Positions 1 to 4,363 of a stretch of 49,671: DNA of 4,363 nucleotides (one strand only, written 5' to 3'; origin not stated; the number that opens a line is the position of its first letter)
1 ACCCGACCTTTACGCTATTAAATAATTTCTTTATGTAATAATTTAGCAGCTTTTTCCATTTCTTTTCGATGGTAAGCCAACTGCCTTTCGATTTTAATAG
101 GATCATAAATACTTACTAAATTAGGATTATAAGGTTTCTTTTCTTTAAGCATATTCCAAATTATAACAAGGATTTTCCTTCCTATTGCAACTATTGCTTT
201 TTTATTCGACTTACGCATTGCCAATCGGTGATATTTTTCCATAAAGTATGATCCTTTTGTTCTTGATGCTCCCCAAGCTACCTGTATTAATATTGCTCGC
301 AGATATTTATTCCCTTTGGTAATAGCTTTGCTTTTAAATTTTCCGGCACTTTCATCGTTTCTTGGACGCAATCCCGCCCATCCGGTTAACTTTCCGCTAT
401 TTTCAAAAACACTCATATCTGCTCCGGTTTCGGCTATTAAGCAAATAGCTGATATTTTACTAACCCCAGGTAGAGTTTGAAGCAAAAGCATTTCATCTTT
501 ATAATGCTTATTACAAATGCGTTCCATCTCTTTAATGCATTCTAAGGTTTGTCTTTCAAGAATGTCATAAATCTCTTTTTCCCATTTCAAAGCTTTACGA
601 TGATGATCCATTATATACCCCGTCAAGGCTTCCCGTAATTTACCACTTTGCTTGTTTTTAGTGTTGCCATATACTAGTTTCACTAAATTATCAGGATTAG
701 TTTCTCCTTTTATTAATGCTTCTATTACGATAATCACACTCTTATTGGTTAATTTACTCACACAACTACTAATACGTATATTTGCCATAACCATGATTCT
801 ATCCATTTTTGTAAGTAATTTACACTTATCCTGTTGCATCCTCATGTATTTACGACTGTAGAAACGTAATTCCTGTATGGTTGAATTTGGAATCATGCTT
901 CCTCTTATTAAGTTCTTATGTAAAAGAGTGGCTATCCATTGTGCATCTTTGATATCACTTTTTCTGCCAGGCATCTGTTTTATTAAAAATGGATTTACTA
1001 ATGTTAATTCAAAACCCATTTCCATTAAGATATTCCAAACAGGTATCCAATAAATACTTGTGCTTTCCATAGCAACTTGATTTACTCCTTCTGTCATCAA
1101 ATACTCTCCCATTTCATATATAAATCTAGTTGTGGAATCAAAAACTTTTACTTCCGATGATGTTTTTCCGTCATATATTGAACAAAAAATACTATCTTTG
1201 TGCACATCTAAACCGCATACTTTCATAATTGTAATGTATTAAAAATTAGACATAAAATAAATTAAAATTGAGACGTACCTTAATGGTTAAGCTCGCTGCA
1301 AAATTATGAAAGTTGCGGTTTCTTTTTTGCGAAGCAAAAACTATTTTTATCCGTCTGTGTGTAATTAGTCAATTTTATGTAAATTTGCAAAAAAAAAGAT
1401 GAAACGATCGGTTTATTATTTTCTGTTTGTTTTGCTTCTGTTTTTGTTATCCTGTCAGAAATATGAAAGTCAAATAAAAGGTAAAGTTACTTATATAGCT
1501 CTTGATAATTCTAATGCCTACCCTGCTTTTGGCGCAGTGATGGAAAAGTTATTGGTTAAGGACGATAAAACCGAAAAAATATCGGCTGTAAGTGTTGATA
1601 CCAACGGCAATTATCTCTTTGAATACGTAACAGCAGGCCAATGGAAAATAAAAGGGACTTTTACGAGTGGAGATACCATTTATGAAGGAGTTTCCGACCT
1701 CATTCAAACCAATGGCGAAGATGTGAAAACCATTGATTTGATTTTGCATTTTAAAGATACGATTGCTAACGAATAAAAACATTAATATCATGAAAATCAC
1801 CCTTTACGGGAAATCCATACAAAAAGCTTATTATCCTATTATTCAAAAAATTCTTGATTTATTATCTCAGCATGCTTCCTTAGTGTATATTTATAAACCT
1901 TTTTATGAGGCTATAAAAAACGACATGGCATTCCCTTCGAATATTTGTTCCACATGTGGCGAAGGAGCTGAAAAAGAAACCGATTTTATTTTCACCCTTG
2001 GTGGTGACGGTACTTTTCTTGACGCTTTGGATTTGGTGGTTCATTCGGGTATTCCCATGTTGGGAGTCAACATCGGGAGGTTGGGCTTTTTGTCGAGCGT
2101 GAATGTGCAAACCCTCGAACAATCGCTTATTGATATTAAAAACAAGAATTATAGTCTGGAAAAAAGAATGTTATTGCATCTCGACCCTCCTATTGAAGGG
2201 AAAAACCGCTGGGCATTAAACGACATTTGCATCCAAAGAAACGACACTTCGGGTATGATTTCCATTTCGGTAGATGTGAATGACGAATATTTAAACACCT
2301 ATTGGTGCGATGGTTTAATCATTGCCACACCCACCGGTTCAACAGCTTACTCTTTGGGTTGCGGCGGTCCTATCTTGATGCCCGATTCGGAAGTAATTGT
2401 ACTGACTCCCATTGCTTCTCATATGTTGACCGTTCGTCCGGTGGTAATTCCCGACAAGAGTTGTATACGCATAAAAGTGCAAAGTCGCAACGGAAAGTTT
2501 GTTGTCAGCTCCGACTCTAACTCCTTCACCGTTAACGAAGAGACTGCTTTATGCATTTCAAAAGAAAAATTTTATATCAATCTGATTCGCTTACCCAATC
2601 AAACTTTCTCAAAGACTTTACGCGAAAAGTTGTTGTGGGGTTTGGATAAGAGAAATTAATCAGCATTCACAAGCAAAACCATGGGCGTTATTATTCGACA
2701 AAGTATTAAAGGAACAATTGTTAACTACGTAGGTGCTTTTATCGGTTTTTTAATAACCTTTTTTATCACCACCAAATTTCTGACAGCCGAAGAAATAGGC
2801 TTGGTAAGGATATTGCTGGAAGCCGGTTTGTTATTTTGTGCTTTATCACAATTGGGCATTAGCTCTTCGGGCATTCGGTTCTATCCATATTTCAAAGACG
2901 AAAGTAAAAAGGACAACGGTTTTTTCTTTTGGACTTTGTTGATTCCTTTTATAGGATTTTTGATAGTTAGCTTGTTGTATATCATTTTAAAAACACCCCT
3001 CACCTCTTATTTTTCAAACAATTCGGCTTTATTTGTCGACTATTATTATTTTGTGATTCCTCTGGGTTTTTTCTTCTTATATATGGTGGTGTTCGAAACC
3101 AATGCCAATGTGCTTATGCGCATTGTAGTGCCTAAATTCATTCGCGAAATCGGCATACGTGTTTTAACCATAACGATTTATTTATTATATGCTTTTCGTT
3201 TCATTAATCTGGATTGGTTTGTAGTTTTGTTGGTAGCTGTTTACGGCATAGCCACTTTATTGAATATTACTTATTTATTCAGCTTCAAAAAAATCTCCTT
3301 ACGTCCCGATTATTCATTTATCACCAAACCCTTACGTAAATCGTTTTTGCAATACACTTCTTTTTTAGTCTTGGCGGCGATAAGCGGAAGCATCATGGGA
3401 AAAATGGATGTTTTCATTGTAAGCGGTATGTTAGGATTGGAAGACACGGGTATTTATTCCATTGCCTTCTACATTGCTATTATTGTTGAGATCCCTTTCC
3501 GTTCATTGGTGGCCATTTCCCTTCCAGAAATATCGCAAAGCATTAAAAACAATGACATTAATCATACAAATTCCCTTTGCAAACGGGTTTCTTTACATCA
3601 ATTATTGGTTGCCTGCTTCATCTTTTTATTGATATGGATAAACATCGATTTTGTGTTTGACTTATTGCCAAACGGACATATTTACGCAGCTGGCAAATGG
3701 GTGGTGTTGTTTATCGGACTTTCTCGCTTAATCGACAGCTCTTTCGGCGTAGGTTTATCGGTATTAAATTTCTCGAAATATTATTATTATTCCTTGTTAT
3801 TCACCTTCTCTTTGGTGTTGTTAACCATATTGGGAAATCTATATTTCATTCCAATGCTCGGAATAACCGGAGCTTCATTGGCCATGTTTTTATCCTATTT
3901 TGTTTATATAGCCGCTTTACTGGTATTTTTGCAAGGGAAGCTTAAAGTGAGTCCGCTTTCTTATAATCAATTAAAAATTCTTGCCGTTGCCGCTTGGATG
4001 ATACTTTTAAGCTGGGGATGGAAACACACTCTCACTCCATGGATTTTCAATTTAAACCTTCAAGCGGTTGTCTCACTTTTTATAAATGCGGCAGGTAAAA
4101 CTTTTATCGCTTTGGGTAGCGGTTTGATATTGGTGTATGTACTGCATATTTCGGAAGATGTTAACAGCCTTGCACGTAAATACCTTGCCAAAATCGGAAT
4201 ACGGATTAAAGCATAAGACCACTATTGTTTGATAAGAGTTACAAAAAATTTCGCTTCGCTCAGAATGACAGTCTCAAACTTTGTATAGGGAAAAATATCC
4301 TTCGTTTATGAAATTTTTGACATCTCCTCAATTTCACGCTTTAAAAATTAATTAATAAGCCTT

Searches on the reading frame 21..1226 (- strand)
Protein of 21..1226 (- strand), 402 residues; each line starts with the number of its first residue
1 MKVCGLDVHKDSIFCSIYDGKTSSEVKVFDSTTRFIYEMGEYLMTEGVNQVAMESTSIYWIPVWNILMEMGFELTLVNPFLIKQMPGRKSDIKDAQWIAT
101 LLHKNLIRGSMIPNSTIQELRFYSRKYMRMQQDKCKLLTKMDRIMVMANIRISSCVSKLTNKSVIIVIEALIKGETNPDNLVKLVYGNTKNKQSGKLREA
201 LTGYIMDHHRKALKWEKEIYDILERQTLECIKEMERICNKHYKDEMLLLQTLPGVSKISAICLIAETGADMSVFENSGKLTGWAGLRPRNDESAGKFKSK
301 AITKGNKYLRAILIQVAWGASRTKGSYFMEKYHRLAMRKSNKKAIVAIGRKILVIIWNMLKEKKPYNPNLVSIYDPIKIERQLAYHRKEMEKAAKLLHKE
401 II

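Call 94: search_protein_families(library=pfam, proteins=[window:21-1226:-], max_evalue=0.001)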
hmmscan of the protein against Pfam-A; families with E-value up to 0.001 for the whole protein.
window:21-1226:- (402 aa): 2 families
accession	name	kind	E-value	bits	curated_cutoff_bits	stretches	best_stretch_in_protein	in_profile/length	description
PF02371.22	Transposase_20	-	1.6e-20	73.7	21.3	1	248-332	3-86/87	Transposase IS116/IS110/IS902 family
PF01548.23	DEDD_Tnp_IS110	-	1.9e-17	63.9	29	1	4-144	1-149/155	Transposase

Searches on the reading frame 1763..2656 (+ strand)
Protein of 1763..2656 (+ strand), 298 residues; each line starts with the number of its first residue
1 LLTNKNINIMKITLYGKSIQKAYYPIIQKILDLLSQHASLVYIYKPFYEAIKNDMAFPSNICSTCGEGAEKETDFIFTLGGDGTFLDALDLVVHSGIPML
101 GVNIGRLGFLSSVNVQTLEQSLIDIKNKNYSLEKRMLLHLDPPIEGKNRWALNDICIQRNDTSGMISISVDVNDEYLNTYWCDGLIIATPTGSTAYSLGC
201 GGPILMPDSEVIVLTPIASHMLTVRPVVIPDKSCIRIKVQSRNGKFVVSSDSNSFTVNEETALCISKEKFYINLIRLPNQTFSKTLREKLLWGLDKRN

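Call 94: search_protein_families(library=pfam, proteins=[window:1763-2656:+], max_evalue=0.001)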
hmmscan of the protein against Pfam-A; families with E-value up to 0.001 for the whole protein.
window:1763-2656:+ (298 aa): 2 families
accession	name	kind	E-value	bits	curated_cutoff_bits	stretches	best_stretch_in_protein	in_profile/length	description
PF20143.4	NAD_kinase_C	-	8.8e-29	100.2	23.7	1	152-276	1-125/126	ATP-NAD kinase C-terminal domain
PF01513.26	NAD_kinase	-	8.3e-14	52.4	25.5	1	67-128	67-128/130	ATP-NAD kinase N-terminal domain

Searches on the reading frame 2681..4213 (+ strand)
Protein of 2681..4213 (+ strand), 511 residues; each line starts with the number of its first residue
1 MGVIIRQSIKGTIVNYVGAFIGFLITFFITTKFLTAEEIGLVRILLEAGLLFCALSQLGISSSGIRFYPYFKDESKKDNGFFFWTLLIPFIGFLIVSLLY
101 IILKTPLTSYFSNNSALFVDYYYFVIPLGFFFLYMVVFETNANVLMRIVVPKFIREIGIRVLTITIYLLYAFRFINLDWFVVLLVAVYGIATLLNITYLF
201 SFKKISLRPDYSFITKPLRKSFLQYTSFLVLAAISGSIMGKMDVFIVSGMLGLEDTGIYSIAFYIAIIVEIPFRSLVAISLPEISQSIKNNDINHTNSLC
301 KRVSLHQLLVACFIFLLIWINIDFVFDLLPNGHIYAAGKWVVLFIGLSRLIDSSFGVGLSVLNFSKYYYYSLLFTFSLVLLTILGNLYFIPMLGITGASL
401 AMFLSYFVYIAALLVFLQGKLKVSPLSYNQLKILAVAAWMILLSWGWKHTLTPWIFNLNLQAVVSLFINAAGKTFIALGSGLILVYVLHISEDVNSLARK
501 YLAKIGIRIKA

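Call 94: search_protein_families(library=pfam, proteins=[window:2681-4213:+], max_evalue=0.001)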
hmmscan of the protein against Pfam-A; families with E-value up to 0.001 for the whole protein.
window:2681-4213:+ (511 aa): 1 family
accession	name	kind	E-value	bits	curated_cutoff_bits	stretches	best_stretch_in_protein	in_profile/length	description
PF01943.22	Polysacc_synt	-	3.2e-08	33.8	28.2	1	12-286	5-272/274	Polysaccharide biosynthesis protein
